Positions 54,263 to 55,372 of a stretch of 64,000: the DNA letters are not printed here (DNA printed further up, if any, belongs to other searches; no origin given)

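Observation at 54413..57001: Sensor-less class III nucleotide cyclase translationally coupled to a di-iron-type MBL protein, in an operon with a glycine-zipper lipoprotein and a DUF2939-like membrane protein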

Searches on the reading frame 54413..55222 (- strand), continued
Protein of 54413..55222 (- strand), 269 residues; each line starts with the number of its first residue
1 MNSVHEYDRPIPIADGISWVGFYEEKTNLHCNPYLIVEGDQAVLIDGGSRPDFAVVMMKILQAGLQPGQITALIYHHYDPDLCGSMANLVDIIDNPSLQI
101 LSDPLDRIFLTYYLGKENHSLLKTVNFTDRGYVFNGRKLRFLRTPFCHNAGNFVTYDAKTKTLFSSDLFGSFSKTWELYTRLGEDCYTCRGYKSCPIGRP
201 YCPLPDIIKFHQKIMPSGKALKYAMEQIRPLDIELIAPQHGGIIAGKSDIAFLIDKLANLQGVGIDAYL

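Call 28: search_protein_families(library=pfam, proteins=[L007:6817-7296:-, L006:4070-4561:+, L010:2164-2640:+, L017:2802-3884:+, L017:3887-4849:-, L017:1391-1954:-], max_evalue=0.01)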
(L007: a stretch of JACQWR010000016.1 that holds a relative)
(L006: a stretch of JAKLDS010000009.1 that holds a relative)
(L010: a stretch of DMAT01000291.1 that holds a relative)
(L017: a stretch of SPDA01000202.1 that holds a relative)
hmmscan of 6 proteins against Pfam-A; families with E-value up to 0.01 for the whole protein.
L007:6817-7296:- (159 aa): 0 families

L006:4070-4561:+ (163 aa): 0 families

L010:2164-2640:+ (158 aa): 1 family
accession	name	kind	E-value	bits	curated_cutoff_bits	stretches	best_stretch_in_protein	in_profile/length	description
PF01814.28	Hemerythrin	-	2.3e-15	57.6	25.3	1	33-143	3-124/127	Hemerythrin HHE cation binding domain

L017:2802-3884:+ (360 aa): 5 families
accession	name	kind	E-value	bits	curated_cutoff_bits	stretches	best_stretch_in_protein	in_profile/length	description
PF00990.26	GGDEF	-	1e-45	155.8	23.8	1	204-356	2-161/161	Diguanylate cyclase, GGDEF domain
PF13188.13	PAS_8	-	2e-05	24.8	21.8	1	62-99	1-39/65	PAS domain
PF13426.13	PAS_9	-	0.00032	21.4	27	1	73-191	2-103/103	PAS domain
PF08448.16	PAS_4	-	0.00093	19.9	23.1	1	70-193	3-109/110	PAS fold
PF22335.1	Cas10-Cmr2_palm2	-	0.0023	18.5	27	0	267-358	42-133/133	Cas10/Cmr2, second palm domain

L017:3887-4849:- (320 aa): 1 family
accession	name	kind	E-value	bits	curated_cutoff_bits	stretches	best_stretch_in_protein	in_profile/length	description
PF01544.23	CorA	-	4.3e-54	184.3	27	1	22-305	5-292/292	CorA-like Mg2+ transporter protein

L017:1391-1954:- (187 aa): 1 family
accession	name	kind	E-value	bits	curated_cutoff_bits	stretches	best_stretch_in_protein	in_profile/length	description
PF00294.29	PfkB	-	5.5e-09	36.2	25.8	1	7-181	6-191/302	pfkB family carbohydrate kinase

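Call 38: predict_structure(alignment_id=A1)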
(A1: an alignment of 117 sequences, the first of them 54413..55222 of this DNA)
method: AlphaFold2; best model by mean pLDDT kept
length: 269 residues; sequences in the alignment: 117
mean_pLDDT: 91.0   pTM: 0.91
mean pLDDT of the five models: 91.0, 90.5, 88.9, 88.4, 88.0
residues with pLDDT >= 90: 188; 70-90: 75; 50-70: 4; < 50: 2
segments of 3 or more residues with pLDDT < 50: none
pLDDT, mean of each block of 10 residues (from residue 1): 66 97 80 95 90 90 96 92 87 95 92 90 91 96 93 96 96 87 84 74 92 96 98 96 94 97 94
secondary structure, 60 per line:
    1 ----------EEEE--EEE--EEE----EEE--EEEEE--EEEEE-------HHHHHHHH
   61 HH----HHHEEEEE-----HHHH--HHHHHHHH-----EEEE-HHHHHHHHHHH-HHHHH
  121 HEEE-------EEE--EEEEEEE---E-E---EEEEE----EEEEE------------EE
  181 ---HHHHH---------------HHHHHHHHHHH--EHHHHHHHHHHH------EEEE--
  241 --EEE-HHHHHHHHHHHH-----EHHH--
elements in order: E11-14 E17-19 E22-24 E29-31 E34-38 E41-45 H53-62 E70-74 H80-83 H86-93 E99-102 H104-114 H116-121 E122-124 E132-134 E137-143 E153-157 E162-166 H184-188 H204-214 H218-228 E235-238 E243-245 H247-258

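Call 41: fold_search(model_id=the predicted structure, library=pdb)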
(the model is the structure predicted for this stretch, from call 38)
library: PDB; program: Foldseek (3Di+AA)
matches with E <= 10: 1021; with E <= 0.001: 644
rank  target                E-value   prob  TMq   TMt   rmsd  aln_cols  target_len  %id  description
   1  6qwo_A                2.5e-19  1.00  0.77  0.82   3.2       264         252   25  Zinc-reconstituted ODP from T. maritima (released 2019-06-19)
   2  6qwo_B                5.5e-19  1.00  0.77  0.81   3.3       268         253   25  Zinc-reconstituted ODP from T. maritima (released 2019-06-19)
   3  6qrq_B                1.8e-18  1.00  0.76  0.81   3.3       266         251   25  Apo conformation of chemotaxis sensor ODP (released 2019-06-19)
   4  6qrq_A                5.0e-18  1.00  0.73  0.80   3.7       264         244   24  Apo conformation of chemotaxis sensor ODP (released 2019-06-19)
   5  6qrq_C                9.8e-18  1.00  0.75  0.82   3.5       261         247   25  Apo conformation of chemotaxis sensor ODP (released 2019-06-19)
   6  6qrq_D                1.2e-17  1.00  0.73  0.78   3.9       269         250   25  Apo conformation of chemotaxis sensor ODP (released 2019-06-19)
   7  6r9n_A                5.4e-15  1.00  0.71  0.81   3.4       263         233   23  Peroxy diiron species of chemotaxis sensor ODP (released 2019-06-19)
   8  6h0d                  6.9e-15  1.00  0.74  0.51   3.4       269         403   17  Metal soaked Flv1 flavodiiron core from Synechocystis sp. PCC6803 (released 2019-01-30)
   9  4dil_B                1.1e-14  1.00  0.69  0.48   3.6       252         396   21  Flavo Di-iron protein H90N mutant from Thermotoga maritima (released 2012-10-17)
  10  4dik_B                1.1e-14  1.00  0.73  0.50   3.4       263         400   20  Flavo Di-iron protein H90A mutant from Thermotoga maritima (released 2012-10-17)
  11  6qnm_B                1.7e-14  1.00  0.69  0.78   6.6       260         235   25  Apo state of chemotaxis sensor ODP from T. denticola (released 2019-06-19)
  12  4dil_A                1.8e-14  1.00  0.72  0.50   3.8       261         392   20  Flavo Di-iron protein H90N mutant from Thermotoga maritima (released 2012-10-17)
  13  6qnm_A                2.1e-14  1.00  0.72  0.79   3.7       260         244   24  Apo state of chemotaxis sensor ODP from T. denticola (released 2019-06-19)
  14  6r9n_B                2.2e-14  1.00  0.73  0.83   3.3       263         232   23  Peroxy diiron species of chemotaxis sensor ODP (released 2019-06-19)
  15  6h0c                  2.2e-14  1.00  0.74  0.51   3.3       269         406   17  Flv1 flavodiiron core from Synechocystis sp. PCC6803 (released 2019-01-30)
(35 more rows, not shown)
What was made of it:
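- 54413..55222 (-): ODP-family di-iron MBL-fold protein of the four-Cys subfamily, 269 aa. It is the candidate trans-acting sensor. AF2 pLDDT is 91, and Foldseek places the T. maritima and T. denticola ODPs ahead of the FDP cores (calls 38, 41).
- On ODP family (Pfam PF19583; oxygen-binding di-iron protein): The top seven Foldseek matches are ODP chains (call 41).
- AF2 model with pLDDT 91, whose best Foldseek matches are 6qwo, 6qrq, 6r9n and 6qnm (calls 38, 41).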

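Call 43: find_related_loci(query=A1, collection=metagenome_contigs, flank=4000)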
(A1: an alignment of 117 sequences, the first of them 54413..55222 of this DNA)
Query A1 (269 aa) in metagenome_contigs; peptide patterns used: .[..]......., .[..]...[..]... (x = any residue, [..] = any of these).
598 stretches matched a pattern (row limit reached: there are more); 479 encode a relative of the query (tblastn E <= 1e-3); the best 80 are kept; 80 distinct loci.
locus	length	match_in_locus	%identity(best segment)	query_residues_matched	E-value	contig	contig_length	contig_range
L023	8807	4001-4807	82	1-269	6e-156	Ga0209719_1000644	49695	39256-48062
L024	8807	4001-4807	82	1-269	6e-156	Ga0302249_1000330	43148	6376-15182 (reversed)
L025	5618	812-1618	82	1-269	3e-156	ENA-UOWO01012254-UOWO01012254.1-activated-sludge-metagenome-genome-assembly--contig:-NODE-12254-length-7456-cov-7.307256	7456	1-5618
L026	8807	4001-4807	82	1-269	6e-156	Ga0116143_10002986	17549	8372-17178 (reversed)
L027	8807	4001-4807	82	1-269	6e-156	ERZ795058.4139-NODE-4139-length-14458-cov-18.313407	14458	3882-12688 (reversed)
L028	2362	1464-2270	83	1-269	1e-164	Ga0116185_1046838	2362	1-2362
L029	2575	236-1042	83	1-269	4e-163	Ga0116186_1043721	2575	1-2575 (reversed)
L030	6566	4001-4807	81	1-269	6e-153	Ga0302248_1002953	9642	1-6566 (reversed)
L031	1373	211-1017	62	1-269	2e-132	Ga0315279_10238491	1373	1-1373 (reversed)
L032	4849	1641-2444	63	1-268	3e-122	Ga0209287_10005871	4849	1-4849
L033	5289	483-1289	63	1-269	8e-121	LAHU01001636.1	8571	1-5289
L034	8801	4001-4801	64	2-268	4e-118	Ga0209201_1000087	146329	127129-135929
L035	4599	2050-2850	63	1-267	2e-118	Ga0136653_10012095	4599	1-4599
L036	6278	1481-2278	63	2-267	2e-116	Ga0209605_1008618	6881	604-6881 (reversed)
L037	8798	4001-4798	63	2-267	2e-116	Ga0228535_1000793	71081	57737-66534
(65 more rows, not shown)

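Call 47: search_solved_structures(query=A3, max_evalue=1)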
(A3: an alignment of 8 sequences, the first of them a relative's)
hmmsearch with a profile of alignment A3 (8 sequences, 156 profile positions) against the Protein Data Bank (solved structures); distinct sequences matched with E-value up to 1: 16.
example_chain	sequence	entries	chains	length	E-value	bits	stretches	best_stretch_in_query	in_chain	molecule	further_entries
3qhb_A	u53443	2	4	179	0.0029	20.3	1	32-150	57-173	Symerythrin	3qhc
3sid_A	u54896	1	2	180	0.003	20.3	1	32-150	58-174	Symerythrin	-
7s5k_A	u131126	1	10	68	0.016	17.9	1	13-63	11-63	EncB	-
7s5c_A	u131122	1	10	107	0.036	16.8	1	14-64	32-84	EncB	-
9viw_A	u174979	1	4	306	0.069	15.9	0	109-151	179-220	Bacterioferritin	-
1vjx_A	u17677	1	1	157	0.095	15.4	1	8-147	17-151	putative ferritin-like diiron-carboxylate protein TM1526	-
1mft_A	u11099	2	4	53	0.14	14.9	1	10-54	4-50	Four-helix bundle model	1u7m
5c39_A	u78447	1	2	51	0.14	14.9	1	10-54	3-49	P0 Manganese cluster peptide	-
6n63_A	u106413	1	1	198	0.23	14.2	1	111-153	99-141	ENCAPSULIN CARGO PROTEIN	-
1j30_A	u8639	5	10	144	0.4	13.4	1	29-57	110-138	144aa long hypothetical rubrerythrin | Sulerythrin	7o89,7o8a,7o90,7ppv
7ppt_A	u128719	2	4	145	0.41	13.4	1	29-57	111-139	Sulerythrin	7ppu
7o8d_A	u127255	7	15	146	0.41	13.4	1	29-57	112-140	Sulerythrin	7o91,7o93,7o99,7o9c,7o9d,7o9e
9s4o_A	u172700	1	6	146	0.41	13.4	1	29-57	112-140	Sulerythrin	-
9s59_A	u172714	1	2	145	0.53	13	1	29-57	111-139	Sulerythrin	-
9s4p_A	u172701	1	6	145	0.53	13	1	29-57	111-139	Sulerythrin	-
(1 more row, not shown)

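Call 48: search_protein_families(library=pfam, alignment_id=A3, max_evalue=1)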
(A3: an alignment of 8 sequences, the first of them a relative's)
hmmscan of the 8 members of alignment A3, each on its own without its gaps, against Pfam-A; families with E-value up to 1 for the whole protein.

A. member 1, L006:4070-4561:+ (163 aa): 3 families
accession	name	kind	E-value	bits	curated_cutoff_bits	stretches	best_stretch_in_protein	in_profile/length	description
PF03232.19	COQ7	-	0.03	14.4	23.5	0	122-153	28-60/169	Ubiquinone biosynthesis protein COQ7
PF10621.14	FpoO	-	0.052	14.3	25.2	1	35-93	34-92/110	F420H2 dehydrogenase subunit FpoO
PF19866.4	DUF6339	-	0.053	13.7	23.2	1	83-143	82-139/175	Family of unknown function (DUF6339)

B. families by the number of members that match (of 8 scanned): 19 families
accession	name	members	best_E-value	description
PF02915.23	Rubrerythrin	2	1.1e-05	Rubrerythrin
PF18526.6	DB_JBP1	1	0.029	Thymine dioxygenase JBP1 DNA-binding domain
PF03232.19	COQ7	1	0.03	Ubiquinone biosynthesis protein COQ7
PF21757.2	DUF6870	1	0.038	Family of unknown function (DUF6870)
PF05478.16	Prominin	1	0.041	Prominin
PF08112.16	ATP-synt_E_2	1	0.042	ATP synthase epsilon subunit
PF10621.14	FpoO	1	0.052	F420H2 dehydrogenase subunit FpoO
PF19866.4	DUF6339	1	0.053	Family of unknown function (DUF6339)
PF05065.19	Phage_capsid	1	0.06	Phage capsid family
PF25811.1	CAK-anch_MAT1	1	0.062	MAT1 C-terminal CAK anchor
PF12631.12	MnmE_helical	1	0.073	MnmE helical domain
PF19166.6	DUF5848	1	0.085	Family of unknown function (DUF5848)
PF10354.15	BMT5-like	1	0.12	rRNA (uridine-N3-)-methyltransferase BTM5-like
PF13256.11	DUF4047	1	0.12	Domain of unknown function (DUF4047)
PF09968.15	DUF2202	1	0.13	Uncharacterized protein domain (DUF2202)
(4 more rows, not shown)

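Call 72: find_homologous_proteins(query=L017:2802-3884:+, max_evalue=0.00001)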
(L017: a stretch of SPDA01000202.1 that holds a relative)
Query L017:2802-3884:+ (360 aa): 7914 proteins with E <= 0.00001 among 8000 candidates; the best 120 are listed.
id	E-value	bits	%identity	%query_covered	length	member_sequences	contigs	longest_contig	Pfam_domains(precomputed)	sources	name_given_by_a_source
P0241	1.0e-233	792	100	100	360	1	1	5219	PF13188.14,PF00990.27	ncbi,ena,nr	ncbi:MAG: sensor domain-containing diguanylate cyclase [Spirochaetales bacterium]|nr:MAG: sensor dom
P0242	6.3e-117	408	56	96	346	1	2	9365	PF13426.14,PF13188.14,PF12860.14,PF08448.17,PF00989.32,PF00990.27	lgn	-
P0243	7.5e-113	395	55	94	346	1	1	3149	PF13426.14,PF13188.14,PF00989.32,PF00990.27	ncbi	-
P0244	1.1e-110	388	55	93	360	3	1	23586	PF13426.14,PF12860.14,PF22335.2,PF08448.17,PF00989.32,PF00990.27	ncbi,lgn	-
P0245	2.3e-109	384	53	96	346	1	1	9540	PF13426.14,PF13188.14,PF08448.17,PF00989.32,PF00990.27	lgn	-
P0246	1.8e-108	381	54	86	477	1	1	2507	PF08447.19,PF13426.14,PF13188.14,PF08448.17,PF00989.32,PF00990.27,PF14598.13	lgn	-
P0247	5.2e-106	373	53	94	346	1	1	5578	PF13426.14,PF13188.14,PF00989.32,PF00990.27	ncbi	-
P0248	2.5e-100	354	52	94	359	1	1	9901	PF13426.14,PF13188.14,PF08448.17,PF00989.32,PF00990.27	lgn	-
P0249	3.8e-97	343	48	99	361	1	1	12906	PF13426.14,PF13188.14,PF08448.17,PF00990.27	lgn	-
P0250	7.5e-97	342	54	87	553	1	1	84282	PF13596.13,PF08447.19,PF13426.14,PF13188.14,PF12860.14,PF24820.2,PF08448.17,PF00989.32,PF00990.27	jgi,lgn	jgi:diguanylate cyclase (GGDEF)-like protein/PAS domain S-box-containing protein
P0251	6.6e-90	320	46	93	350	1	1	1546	PF13426.14,PF13188.14,PF12860.14,PF22335.2,PF08448.17,PF00989.32,PF00990.27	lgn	-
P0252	3.3e-80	288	47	49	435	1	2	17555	PF08447.19,PF13426.14,PF13188.14,PF12860.14,PF24820.2,PF08448.17,PF00989.32,PF00990.27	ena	-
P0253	1.5e-77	279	35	84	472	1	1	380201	PF08447.19,PF13426.14,PF13188.14,PF12860.14,PF24820.2,PF08448.17,PF00989.32,PF00990.27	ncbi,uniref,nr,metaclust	ncbi:diguanylate cyclase with PAS/PAC sensor [Candidatus Moduliflexus flocculans]|uniref:Diguanylate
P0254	7.5e-76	273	44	49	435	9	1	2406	PF08447.19,PF13426.14,PF13188.14,PF12860.14,PF24820.2,PF08448.17,PF00989.32,PF00990.27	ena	-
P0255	1.3e-70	256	45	89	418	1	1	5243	PF13426.14,PF13188.14,PF13185.13,PF01590.33,PF08448.17,PF00989.32,PF00990.27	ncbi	ncbi:MAG: sensor domain-containing diguanylate cyclase, partial [Microcoleaceae cyanobacterium]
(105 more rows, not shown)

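Call 73: find_encoding_contigs(protein=P0244, flank=3000, max_places=1)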
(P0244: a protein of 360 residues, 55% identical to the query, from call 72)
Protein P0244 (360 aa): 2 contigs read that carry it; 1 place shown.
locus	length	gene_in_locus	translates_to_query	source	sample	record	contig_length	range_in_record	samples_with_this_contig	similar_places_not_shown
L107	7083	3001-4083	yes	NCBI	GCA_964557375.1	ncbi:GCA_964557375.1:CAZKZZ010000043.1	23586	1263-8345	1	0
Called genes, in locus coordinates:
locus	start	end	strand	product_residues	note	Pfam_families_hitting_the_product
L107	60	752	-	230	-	PF00392:GntR, PF07702:UTRA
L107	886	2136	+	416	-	PF00595:PDZ (faint), PF17820:PDZ_6 (weak), PF03572:Peptidase_S41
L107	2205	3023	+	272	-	PF00753:Lactamase_B, PF19583:ODP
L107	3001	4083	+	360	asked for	PF12860:PAS_7 (faint), PF22335:Cas10-Cmr2_palm2 (faint), PF00989:PAS (weak), PF08448:PAS_4 (faint), PF13426:PAS_9 (weak), PF00990:GGDEF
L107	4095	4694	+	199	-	PF22043:DUF6935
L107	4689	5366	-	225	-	PF07796:DUF1638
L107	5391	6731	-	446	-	PF00989:PAS, PF08448:PAS_4, PF13426:PAS_9, PF00158:Sigma54_activat, PF14532:Sigma54_activ_2, PF07728:AAA_5, PF25601:AAA_lid_14, PF02954:HTH_8, +3 more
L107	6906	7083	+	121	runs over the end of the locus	PF02579:Nitro_FeMo-Co (weak)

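Call 74: find_encoding_contigs(protein=P0249, flank=3000, max_places=1)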
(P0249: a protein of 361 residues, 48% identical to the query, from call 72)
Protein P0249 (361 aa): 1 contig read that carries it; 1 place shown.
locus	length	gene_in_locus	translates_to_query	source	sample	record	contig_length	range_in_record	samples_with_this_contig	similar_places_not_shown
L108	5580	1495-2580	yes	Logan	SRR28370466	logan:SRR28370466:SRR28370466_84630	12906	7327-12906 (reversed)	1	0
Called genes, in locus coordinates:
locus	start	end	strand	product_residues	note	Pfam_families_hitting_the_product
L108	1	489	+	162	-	?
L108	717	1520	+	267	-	PF00753:Lactamase_B, PF19583:ODP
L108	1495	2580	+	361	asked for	PF08448:PAS_4 (faint), PF13188:PAS_8 (weak), PF13426:PAS_9, PF00990:GGDEF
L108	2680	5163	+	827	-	-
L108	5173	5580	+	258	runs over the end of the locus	-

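Call 75: find_encoding_contigs(protein=P0242, flank=3000, max_places=1)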
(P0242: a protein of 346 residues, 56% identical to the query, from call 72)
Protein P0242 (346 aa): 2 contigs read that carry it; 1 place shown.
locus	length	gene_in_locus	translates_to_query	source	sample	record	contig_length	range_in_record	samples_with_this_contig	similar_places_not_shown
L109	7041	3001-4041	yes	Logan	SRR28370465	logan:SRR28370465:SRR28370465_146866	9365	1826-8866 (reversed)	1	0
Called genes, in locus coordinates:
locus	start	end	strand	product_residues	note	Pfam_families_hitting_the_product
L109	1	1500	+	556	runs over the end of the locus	PF09778:Guanylate_cyc_2 (faint), PF12385:Peptidase_C70 (faint), PF13529:Peptidase_C39_2, PF14399:BtrH_N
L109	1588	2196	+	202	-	PF01138:RNase_PH, PF03725:RNase_PH_C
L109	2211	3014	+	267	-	PF00753:Lactamase_B, PF19583:ODP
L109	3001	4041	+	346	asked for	PF00989:PAS (weak), PF08448:PAS_4 (weak), PF12860:PAS_7 (weak), PF13188:PAS_8, PF13426:PAS_9, PF00990:GGDEF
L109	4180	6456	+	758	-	PF01347:TPR_Vitellogenin (faint), PF02985:HEAT (faint), PF03130:HEAT_PBS (faint), PF11838:ERAP1_C (faint), PF13513:HEAT_EZ (faint), PF13646:HEAT_2, PF00514:Arm (faint), PF13646:HEAT_2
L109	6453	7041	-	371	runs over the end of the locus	PF00072:Response_reg, PF13487:HD_5, PF01966:HD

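Call 76: find_encoding_contigs(protein=P0248, flank=3000, max_places=1)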
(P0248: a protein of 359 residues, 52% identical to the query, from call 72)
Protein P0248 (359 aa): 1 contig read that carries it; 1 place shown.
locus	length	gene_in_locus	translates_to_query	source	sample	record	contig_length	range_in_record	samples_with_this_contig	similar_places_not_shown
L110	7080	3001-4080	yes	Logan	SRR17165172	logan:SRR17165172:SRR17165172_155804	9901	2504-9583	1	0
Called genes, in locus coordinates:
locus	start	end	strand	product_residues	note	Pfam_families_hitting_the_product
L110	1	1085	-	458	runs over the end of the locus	PF13660:DUF4147, PF05161:MOFRL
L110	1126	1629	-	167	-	PF03773:ArsP_1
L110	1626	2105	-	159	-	-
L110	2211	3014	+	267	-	PF00753:Lactamase_B, PF19583:ODP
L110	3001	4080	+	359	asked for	PF13426:PAS_9 (faint), PF00989:PAS (weak), PF13188:PAS_8 (weak), PF08448:PAS_4 (faint), PF00990:GGDEF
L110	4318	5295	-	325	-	PF04069:OpuAC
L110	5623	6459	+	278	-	PF00106:adh_short, PF08659:KR, PF13561:adh_short_C2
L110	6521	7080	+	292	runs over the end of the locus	?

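Call 84: search_protein_families(library=padloc, proteins=[window:54413-55222:-], max_evalue=0.01)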
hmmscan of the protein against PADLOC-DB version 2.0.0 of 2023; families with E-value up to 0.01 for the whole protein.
window:54413-55222:- (269 aa): 0 families
